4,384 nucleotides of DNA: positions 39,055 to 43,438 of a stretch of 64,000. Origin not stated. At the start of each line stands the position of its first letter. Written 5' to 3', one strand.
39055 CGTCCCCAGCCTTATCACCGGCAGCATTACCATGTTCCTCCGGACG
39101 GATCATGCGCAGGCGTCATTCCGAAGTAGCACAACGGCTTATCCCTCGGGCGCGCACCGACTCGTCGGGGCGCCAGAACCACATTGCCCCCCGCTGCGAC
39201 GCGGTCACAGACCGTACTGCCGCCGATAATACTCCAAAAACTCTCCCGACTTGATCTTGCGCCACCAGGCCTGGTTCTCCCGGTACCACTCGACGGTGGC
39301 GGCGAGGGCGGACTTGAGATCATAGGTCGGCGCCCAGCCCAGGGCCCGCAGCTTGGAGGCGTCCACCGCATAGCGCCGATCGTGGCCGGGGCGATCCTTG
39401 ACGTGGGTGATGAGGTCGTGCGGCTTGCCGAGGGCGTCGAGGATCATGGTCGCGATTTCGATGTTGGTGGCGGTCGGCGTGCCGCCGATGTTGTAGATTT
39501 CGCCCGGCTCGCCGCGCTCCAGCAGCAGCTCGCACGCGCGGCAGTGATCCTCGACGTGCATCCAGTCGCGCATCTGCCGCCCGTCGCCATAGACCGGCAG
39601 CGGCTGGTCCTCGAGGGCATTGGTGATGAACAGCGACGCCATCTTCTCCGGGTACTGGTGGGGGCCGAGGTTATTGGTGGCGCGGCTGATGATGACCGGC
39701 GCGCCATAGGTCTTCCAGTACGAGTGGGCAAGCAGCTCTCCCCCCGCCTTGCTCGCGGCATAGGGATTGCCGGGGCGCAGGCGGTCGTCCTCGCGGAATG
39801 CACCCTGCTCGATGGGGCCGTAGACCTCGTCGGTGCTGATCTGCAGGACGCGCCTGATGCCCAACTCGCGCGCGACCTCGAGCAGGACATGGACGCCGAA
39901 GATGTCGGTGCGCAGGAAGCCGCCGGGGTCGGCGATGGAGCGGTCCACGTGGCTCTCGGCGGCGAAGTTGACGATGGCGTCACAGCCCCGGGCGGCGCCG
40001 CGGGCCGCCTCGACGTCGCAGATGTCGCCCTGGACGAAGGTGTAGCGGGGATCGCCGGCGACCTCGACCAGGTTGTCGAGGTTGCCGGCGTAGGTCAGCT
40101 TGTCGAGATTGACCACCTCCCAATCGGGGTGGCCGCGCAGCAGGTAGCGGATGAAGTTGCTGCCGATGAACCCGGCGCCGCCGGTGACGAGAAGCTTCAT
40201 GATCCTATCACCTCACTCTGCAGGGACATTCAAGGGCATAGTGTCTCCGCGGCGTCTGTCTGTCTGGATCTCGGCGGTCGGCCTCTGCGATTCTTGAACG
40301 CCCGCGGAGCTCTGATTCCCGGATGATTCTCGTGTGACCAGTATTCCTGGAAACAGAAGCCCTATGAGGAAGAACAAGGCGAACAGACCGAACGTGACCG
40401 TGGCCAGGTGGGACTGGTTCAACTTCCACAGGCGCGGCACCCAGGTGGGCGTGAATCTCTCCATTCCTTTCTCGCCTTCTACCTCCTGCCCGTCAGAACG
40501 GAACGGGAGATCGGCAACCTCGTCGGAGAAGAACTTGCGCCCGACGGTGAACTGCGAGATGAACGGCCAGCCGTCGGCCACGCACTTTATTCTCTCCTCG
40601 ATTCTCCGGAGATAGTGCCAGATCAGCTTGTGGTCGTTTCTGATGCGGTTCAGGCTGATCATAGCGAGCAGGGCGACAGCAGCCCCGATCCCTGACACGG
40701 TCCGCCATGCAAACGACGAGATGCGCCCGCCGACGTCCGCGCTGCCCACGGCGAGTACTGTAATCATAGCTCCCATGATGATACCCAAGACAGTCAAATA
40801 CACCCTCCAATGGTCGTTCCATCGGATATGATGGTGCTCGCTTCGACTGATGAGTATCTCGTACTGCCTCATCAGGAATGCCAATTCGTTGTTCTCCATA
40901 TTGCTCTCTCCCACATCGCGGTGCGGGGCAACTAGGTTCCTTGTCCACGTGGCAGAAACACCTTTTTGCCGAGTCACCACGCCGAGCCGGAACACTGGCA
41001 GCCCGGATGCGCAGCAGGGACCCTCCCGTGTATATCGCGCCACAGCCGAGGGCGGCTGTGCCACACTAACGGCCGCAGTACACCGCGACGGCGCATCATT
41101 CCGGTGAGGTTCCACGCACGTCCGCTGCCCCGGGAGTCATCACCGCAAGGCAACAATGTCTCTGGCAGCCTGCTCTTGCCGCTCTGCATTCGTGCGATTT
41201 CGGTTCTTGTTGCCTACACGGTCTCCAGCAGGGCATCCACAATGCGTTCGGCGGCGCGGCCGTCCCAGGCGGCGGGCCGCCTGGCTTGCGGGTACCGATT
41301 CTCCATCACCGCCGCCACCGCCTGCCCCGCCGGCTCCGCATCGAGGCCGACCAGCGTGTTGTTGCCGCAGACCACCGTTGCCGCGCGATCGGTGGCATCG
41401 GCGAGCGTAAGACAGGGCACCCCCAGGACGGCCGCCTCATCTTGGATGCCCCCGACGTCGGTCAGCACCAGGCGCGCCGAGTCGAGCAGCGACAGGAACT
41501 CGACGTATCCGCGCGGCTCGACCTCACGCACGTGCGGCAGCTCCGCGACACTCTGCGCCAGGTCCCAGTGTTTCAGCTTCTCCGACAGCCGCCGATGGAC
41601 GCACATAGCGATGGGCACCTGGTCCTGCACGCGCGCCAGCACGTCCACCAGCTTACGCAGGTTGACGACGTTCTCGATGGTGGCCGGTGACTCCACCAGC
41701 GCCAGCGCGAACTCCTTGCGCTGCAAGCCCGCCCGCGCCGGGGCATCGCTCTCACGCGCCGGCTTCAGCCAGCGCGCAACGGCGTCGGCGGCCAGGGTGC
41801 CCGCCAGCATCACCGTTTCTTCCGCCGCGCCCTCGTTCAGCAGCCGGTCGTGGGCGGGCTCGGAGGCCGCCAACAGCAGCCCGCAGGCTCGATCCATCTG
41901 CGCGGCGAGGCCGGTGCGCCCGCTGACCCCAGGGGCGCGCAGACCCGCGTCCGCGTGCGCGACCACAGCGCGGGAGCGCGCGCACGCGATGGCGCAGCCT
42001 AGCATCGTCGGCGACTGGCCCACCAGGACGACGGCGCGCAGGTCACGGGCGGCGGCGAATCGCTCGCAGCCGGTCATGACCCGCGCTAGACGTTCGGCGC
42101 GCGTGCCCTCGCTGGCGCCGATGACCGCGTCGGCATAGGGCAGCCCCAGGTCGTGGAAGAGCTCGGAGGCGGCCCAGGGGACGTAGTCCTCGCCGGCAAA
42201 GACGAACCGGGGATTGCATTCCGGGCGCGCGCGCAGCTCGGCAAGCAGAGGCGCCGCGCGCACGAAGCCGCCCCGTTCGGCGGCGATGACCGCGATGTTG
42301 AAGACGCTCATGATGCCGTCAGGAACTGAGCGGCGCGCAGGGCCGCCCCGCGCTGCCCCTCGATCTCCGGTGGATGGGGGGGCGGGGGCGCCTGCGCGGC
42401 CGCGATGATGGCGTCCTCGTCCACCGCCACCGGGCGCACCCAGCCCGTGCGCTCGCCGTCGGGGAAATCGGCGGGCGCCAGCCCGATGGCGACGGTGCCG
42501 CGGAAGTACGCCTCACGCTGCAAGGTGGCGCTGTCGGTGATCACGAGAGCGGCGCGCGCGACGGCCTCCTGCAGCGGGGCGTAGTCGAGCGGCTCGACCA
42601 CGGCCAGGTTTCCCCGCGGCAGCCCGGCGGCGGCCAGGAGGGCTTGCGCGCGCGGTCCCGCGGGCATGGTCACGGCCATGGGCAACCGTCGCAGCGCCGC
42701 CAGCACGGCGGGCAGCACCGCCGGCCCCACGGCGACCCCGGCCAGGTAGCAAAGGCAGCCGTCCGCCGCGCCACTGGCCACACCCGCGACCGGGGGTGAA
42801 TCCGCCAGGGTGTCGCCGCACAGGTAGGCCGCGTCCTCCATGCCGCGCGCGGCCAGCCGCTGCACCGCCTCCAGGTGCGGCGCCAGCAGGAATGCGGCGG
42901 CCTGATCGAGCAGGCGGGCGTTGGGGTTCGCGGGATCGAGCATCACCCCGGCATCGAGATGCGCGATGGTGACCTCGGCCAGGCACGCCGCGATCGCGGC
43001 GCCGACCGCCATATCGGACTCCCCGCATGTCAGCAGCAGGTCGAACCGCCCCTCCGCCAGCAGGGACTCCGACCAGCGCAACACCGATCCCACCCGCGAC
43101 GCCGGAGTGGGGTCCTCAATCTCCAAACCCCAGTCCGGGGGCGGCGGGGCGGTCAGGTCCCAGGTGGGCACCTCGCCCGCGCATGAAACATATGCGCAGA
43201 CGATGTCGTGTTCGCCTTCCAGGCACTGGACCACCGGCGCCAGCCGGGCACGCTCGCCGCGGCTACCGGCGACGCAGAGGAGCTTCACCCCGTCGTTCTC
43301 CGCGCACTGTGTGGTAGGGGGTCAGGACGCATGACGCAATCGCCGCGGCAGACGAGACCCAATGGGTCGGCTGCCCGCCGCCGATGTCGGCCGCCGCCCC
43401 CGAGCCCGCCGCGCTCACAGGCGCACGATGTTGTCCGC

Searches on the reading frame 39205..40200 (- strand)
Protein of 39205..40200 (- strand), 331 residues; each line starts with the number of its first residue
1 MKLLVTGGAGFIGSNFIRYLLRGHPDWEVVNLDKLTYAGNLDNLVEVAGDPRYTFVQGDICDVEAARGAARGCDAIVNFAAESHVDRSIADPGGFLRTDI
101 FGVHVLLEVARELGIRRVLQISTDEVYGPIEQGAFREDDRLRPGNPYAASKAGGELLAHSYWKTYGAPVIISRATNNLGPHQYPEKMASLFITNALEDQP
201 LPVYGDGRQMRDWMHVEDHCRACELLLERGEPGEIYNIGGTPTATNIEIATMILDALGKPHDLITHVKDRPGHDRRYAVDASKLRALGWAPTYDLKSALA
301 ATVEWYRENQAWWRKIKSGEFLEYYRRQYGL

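Call 61: search_protein_families(library=pfam, proteins=[window:39205-40200:-], max_evalue=0.00001)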
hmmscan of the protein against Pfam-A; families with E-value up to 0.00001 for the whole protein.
window:39205-40200:- (331 aa): 7 families
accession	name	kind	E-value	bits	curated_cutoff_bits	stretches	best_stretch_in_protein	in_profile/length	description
PF16363.11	GDP_Man_Dehyd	-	5.2e-72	243.5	27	1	4-299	1-329/332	GDP-mannose 4,6 dehydratase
PF01370.27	Epimerase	-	2.8e-63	214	20.9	1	4-239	2-240/240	NAD dependent epimerase/dehydratase family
PF04321.23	RmlD_sub_bind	-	4.9e-16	59.1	27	1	1-267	1-241/287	RmlD substrate binding domain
PF01073.25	3Beta_HSD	-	2.2e-14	53.6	22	1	4-155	1-154/280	3-beta hydroxysteroid dehydrogenase/isomerase family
PF02719.21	Polysacc_synt_2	-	2.9e-11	43.5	20.2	1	3-130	1-135/293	Polysaccharide biosynthesis protein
PF07993.18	NAD_binding_4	-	5.8e-09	35.9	20.1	1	5-176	1-206/258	Male sterility protein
PF13460.12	NAD_binding_10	-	2.1e-08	34.7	27.2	1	7-159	1-133/184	NAD(P)H-binding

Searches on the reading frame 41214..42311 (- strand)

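Call 61: search_protein_families(library=pfam, proteins=[window:41214-42311:-], max_evalue=0.00001)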
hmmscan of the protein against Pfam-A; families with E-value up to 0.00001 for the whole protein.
window:41214-42311:- (365 aa): 1 family
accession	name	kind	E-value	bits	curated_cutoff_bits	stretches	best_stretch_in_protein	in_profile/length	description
PF02350.25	Epimerase_2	-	1.8e-48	165.7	30.6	1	25-361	2-346/347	UDP-N-acetylglucosamine 2-epimerase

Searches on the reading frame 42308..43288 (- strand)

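Call 61: search_protein_families(library=pfam, proteins=[window:42308-43288:-], max_evalue=0.00001)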
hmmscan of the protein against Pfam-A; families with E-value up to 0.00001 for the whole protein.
window:42308-43288:- (326 aa): 1 family
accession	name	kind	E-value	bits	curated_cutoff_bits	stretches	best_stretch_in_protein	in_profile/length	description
PF02350.25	Epimerase_2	-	2.2e-21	76.5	30.6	2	197-299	212-314/347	UDP-N-acetylglucosamine 2-epimerase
